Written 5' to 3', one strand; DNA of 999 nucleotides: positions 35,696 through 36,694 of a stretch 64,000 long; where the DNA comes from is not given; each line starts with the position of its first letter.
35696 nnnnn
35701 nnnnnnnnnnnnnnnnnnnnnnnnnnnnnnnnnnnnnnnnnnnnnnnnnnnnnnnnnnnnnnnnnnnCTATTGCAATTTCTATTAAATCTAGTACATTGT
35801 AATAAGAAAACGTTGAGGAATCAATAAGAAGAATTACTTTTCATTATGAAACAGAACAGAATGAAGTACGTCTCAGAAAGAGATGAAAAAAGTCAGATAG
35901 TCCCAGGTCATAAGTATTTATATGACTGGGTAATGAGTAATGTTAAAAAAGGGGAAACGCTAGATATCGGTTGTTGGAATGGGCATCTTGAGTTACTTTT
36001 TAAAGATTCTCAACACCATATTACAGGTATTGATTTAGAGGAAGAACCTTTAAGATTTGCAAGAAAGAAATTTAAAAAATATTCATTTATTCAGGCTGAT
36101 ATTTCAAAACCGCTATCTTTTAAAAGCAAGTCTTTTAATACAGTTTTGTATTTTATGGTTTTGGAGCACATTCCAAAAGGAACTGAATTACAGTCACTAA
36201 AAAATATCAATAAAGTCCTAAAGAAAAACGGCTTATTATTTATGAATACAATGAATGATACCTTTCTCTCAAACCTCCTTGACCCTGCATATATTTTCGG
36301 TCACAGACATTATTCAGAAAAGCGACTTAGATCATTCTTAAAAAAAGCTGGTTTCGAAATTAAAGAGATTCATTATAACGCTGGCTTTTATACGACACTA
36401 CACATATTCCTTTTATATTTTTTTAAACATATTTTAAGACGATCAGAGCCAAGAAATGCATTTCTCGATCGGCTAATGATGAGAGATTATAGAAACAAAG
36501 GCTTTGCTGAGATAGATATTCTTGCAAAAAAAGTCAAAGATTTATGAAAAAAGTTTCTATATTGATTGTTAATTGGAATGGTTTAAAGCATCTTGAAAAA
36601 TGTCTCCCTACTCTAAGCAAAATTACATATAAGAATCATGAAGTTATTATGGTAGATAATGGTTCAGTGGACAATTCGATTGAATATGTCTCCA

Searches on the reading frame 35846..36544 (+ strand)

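Call 9: search_protein_families(library=pfam, max_evalue=0.01, proteins=[window:35846-36544:+])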
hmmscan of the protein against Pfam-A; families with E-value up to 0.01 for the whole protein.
window:35846-36544:+ (233 aa): 10 families
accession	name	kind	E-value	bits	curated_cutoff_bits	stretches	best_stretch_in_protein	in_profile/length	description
PF13847.12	Methyltransf_31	-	4.3e-15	56.1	27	1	34-138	3-116/145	Methyltransferase domain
PF08241.18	Methyltransf_11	-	5e-15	56.4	21.2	1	39-132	1-94/95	Methyltransferase domain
PF13489.12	Methyltransf_23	-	1.1e-14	54.9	27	1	32-173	20-162/164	Methyltransferase domain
PF13649.12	Methyltransf_25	-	2.2e-14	54.4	27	1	39-129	2-97/97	Methyltransferase domain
PF08242.18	Methyltransf_12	-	1.3e-11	45.5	30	1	39-131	1-98/98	Methyltransferase domain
PF11968.14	Bmt2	-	0.00026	21.4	20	1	34-176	52-182/221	25S rRNA (adenine(2142)-N(1))-methyltransferase, Bmt2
PF02353.26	CMAS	-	0.00028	20.7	27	1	32-187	59-228/273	Mycolic acid cyclopropane synthetase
PF07021.18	MetW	-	0.00059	20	21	1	29-110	7-89/193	Methionine biosynthesis protein MetW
PF05175.20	MTS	-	0.0031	17.6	23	1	29-82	27-81/170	Methyltransferase small domain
PF05401.17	NodS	-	0.0073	16.6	24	0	32-135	41-146/201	Nodulation protein S (NodS)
